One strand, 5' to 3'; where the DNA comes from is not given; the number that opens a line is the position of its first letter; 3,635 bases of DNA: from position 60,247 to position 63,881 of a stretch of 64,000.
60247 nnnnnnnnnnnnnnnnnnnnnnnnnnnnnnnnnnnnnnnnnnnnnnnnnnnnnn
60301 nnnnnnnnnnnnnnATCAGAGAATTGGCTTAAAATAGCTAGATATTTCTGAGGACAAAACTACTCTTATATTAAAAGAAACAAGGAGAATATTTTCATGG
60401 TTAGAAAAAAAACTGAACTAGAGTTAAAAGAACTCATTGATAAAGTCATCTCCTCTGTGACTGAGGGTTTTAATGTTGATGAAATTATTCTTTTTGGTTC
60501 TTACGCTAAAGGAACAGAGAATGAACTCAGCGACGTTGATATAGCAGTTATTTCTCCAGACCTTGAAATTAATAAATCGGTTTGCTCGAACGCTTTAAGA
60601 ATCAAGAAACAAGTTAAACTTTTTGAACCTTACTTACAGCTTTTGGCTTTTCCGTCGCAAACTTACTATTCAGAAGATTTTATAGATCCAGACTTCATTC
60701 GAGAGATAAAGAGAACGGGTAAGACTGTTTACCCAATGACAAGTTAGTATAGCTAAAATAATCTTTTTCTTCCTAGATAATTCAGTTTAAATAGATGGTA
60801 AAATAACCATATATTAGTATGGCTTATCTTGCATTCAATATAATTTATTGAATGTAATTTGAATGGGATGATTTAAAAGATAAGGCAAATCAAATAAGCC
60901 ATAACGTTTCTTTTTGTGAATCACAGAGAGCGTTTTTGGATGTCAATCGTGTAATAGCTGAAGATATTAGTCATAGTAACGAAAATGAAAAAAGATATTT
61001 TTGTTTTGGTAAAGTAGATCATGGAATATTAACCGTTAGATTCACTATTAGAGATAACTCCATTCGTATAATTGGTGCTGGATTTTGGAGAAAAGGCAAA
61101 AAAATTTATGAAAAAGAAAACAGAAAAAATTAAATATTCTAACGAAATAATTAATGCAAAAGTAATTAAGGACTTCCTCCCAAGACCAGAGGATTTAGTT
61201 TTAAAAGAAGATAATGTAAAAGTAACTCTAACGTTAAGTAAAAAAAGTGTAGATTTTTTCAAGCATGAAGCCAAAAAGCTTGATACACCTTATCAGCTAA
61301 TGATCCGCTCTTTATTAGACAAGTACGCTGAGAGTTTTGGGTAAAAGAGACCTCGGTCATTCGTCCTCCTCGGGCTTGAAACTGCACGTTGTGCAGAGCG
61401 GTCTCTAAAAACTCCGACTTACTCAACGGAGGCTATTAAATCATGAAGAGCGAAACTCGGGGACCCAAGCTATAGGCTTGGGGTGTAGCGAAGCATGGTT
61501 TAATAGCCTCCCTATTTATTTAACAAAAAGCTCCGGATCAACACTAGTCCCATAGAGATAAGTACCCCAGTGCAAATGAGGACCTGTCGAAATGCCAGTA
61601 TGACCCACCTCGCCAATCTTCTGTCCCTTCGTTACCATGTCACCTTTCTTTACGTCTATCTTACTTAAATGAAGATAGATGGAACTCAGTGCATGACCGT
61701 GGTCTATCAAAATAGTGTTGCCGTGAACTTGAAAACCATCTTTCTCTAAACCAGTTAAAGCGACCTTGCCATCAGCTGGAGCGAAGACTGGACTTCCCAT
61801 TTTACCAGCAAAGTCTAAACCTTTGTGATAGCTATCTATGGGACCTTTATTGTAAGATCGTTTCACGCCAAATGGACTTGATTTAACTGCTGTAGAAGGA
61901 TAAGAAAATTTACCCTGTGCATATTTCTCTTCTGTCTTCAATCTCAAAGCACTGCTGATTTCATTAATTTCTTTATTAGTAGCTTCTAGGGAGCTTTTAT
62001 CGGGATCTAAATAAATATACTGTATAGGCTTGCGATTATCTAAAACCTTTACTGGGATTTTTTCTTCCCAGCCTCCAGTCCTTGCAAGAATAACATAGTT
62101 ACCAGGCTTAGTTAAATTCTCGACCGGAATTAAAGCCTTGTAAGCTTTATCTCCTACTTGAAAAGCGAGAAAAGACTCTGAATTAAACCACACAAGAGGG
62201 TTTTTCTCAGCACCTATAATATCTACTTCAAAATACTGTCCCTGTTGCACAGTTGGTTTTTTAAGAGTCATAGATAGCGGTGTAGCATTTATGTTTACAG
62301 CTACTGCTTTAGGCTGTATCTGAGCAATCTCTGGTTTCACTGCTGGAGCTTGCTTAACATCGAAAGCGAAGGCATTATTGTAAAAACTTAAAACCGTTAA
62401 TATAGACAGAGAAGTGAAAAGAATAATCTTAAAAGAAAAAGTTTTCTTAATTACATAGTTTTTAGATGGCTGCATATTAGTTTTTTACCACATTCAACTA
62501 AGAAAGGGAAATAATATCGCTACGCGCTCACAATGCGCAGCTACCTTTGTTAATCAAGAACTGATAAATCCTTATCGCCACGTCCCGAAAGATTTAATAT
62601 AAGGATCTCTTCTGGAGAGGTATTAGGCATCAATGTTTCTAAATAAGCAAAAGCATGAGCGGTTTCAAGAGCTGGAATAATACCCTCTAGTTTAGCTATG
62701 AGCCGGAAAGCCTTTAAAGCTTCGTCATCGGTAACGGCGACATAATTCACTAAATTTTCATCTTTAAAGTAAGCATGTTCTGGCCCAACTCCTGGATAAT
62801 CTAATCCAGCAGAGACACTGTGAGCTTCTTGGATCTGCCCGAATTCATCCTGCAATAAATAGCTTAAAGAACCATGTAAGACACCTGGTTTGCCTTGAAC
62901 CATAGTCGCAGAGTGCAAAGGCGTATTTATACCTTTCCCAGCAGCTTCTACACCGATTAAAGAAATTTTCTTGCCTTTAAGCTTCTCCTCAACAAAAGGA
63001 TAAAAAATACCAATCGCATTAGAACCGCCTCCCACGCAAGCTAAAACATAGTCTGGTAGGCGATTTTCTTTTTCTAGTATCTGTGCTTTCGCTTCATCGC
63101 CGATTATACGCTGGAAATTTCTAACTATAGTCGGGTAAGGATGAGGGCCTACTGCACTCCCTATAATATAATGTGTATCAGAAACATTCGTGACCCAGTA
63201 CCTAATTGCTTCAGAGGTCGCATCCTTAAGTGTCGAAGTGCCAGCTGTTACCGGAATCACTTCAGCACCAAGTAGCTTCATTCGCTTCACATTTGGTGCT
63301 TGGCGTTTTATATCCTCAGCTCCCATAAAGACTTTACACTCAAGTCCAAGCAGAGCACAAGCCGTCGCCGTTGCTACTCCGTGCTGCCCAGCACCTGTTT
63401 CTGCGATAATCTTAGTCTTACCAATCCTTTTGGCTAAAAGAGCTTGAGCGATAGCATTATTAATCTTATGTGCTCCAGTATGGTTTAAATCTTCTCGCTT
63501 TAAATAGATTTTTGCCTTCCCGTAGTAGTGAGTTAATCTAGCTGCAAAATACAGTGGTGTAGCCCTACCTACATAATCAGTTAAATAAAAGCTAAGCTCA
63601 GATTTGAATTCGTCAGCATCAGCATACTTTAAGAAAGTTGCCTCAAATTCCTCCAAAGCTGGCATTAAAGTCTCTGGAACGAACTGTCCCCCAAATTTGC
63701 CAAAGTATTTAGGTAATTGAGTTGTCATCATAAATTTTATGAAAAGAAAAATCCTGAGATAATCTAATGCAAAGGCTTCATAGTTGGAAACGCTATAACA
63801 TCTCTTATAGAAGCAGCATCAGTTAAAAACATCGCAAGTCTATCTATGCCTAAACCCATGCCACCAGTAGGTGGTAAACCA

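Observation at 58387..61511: Two GC-rich long-stem elements with a covarying inner hairpin bracket the OLD-like/TA islet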

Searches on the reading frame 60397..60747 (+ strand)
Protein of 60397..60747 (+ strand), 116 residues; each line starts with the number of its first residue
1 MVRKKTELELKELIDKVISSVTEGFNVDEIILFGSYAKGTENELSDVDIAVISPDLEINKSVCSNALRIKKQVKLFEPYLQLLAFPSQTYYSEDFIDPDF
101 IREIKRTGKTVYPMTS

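Call 10: search_protein_families(library=pfam, proteins=[window:60397-60747:+], max_evalue=0.01)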
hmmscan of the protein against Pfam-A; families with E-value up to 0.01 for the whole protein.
window:60397-60747:+ (116 aa): 3 families
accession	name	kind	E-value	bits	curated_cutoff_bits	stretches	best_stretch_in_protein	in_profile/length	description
PF01909.29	NTP_transf_2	-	6.7e-11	42.9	21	1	15-57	2-46/93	Nucleotidyltransferase domain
PF18765.7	Polbeta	-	4.8e-10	39.9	26.9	1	18-111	4-87/93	Polymerase beta, Nucleotidyltransferase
PF22600.2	MTPAP-like_central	-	0.00016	22.2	27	1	10-64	22-71/139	Poly(A) RNA polymerase, mitochondrial-like, central palm domain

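Call 12: search_protein_families(library=padloc, proteins=[window:60397-60747:+], max_evalue=0.01)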
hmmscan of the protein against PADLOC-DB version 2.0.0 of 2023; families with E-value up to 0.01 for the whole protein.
window:60397-60747:+ (116 aa): 14 families
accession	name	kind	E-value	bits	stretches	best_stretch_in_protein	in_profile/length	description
PDLC04907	PDC-S09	-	6.7e-10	37.1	1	4-57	4-57/114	-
PDLC04906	PDC-S09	-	2e-09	35.7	1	9-51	6-48/98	-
PDLC04903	PDC-S09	-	4.4e-09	34.6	1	9-109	6-106/108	-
PDLC04904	PDC-S09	-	1.2e-06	26.7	1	15-51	13-49/104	-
PDLC04902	PDC-S09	-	3e-06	25.5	1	16-51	10-45/97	-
PDLC04368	PDC-M05A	-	3.1e-06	25.2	1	10-60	92-140/201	-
PDLC04905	PDC-S09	-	9.3e-05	20.7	1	16-51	10-46/101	-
PDLC04369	PDC-M05A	-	0.00056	17.6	1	14-56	92-132/201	-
PDLC04372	PDC-M05A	-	0.00075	17.8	1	10-59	61-108/167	-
PDLC00809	Cyclase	-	0.00096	16.8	1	13-52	28-68/295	oligonucleotide-cyclase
PDLC01989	CARF_m7--CARF_nitrilase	-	0.0029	14.3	1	7-56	48-95/457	-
PDLC00786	Cyclase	-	0.0041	14.6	1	29-59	48-79/293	oligonucleotide-cyclase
PDLC00823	Cyclase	-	0.0042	14.8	1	11-52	27-69/285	oligonucleotide-cyclase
PDLC04901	PDC-S09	-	0.0051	15.5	1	15-53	6-47/126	-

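Call 88: search_protein_families(library=ncbifam, proteins=[window:60397-60747:+], max_evalue=0.001)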
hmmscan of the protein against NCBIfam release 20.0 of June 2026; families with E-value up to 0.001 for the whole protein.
window:60397-60747:+ (116 aa): 1 family
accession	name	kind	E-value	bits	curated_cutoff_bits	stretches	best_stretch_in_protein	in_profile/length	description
NF047752.1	MntA_antitoxin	equivalog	1.3e-09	37.8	60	1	25-59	5-40/106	type VII toxin-antitoxin system MntA family adenylyltransferase antitoxin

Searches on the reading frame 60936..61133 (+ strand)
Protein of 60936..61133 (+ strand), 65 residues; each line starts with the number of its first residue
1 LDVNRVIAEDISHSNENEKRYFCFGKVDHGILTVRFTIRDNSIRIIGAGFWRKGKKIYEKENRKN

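Call 10: search_protein_families(library=pfam, proteins=[window:60936-61133:+], max_evalue=0.01)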
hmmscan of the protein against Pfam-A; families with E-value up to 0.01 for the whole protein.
window:60936-61133:+ (65 aa): 1 family
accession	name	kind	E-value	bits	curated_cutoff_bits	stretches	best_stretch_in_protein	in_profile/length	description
PF04365.19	BrnT_toxin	-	9.2e-09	35.9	34.5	1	3-49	27-71/77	Ribonuclease toxin, BrnT, of type II toxin-antitoxin system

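Call 12: search_protein_families(library=padloc, proteins=[window:60936-61133:+], max_evalue=0.01)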
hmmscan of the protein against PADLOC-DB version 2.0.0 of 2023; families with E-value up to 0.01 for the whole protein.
window:60936-61133:+ (65 aa): 0 families

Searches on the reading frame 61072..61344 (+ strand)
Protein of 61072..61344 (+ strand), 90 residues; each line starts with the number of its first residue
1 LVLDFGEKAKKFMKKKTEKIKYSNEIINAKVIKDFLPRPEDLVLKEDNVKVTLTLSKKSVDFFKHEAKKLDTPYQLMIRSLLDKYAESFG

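Call 10: search_protein_families(library=pfam, proteins=[window:61072-61344:+], max_evalue=0.01)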
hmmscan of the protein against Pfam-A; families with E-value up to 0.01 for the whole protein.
window:61072-61344:+ (90 aa): 2 families
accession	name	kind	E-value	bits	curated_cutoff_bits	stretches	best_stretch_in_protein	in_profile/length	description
PF14384.12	BrnA_antitoxin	-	4.4e-05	24.2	26.1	1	25-86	10-68/68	BrnA antitoxin of type II toxin-antitoxin system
PF12441.14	CopG_antitoxin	-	0.00095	20.3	28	1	44-84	38-78/79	CopG antitoxin of type II toxin-antitoxin system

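Call 12: search_protein_families(library=padloc, proteins=[window:61072-61344:+], max_evalue=0.01)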
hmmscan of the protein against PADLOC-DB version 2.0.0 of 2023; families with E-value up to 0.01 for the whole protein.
window:61072-61344:+ (90 aa): 0 families

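Call 88: search_protein_families(library=ncbifam, proteins=[window:61072-61344:+], max_evalue=0.001)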
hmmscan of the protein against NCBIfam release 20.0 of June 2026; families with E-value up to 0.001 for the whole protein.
window:61072-61344:+ (90 aa): 0 families

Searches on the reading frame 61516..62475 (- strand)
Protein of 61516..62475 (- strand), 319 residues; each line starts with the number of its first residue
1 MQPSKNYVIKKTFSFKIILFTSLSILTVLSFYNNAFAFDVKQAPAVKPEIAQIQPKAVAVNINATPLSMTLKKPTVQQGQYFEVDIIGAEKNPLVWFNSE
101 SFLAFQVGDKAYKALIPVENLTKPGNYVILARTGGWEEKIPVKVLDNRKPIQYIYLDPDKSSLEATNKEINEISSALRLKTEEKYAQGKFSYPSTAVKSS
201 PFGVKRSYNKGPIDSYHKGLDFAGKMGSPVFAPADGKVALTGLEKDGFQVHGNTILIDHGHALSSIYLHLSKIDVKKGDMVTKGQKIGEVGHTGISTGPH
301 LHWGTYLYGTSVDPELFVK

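Call 10: search_protein_families(library=pfam, proteins=[window:61516-62475:-], max_evalue=0.01)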
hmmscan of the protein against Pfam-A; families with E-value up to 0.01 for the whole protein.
window:61516-62475:- (319 aa): 1 family
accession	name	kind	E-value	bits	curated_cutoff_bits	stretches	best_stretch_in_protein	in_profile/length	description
PF01551.29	Peptidase_M23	-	1.6e-30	105.6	28.7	1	216-314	2-96/96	Peptidase family M23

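Call 13: find_encoding_contigs(protein=window:61516-62475:-, flank=10000, max_places=10)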
Protein window:61516-62475:- (319 aa): 21 contigs read that carry it; 5 places shown.
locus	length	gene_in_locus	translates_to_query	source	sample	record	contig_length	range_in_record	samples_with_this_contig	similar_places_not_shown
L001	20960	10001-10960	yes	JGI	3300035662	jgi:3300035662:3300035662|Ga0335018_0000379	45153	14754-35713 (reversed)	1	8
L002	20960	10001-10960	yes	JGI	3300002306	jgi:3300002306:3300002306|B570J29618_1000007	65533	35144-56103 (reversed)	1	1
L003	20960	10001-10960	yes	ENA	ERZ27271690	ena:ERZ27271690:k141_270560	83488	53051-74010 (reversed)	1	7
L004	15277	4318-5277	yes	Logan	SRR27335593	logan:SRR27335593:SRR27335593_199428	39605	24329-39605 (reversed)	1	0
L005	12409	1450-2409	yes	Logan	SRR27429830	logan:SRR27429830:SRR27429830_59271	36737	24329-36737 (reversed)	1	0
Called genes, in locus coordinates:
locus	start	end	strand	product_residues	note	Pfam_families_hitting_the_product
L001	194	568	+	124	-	PF02537:CRCB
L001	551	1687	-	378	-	PF00465:Fe-ADH, PF13685:Fe-ADH_2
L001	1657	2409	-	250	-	PF00483:NTP_transferase, PF12804:NTP_transf_3 (weak)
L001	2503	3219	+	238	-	PF08281:Sigma70_r4_2, PF04545:Sigma70_r4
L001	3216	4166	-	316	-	PF03547:Mem_trans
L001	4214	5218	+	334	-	PF02401:LYTB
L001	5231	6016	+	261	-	PF00528:BPD_transp_1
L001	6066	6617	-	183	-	-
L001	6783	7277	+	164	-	PF07963:N_methyl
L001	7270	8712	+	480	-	PF01336:tRNA_anti-codon, PF00152:tRNA-synt_2, PF01409:tRNA-synt_2d (faint)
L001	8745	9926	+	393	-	PF00291:PALP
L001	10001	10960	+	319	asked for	PF01551:Peptidase_M23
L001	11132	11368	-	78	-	-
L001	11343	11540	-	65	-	PF04365:BrnT_toxin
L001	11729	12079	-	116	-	PF01909:NTP_transf_2, PF18765:Polbeta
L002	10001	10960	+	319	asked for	PF01551:Peptidase_M23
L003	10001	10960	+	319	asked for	PF01551:Peptidase_M23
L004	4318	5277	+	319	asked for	PF01551:Peptidase_M23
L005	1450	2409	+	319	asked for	PF01551:Peptidase_M23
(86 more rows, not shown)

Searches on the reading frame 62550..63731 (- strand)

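Call 10: search_protein_families(library=pfam, proteins=[window:62550-63731:-], max_evalue=0.01)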
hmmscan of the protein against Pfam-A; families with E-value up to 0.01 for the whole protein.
window:62550-63731:- (393 aa): 1 family
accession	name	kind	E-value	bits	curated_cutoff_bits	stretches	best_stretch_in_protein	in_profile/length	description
PF00291.31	PALP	-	1.3e-43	149.9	35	1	55-378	5-291/295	Pyridoxal-phosphate dependent enzyme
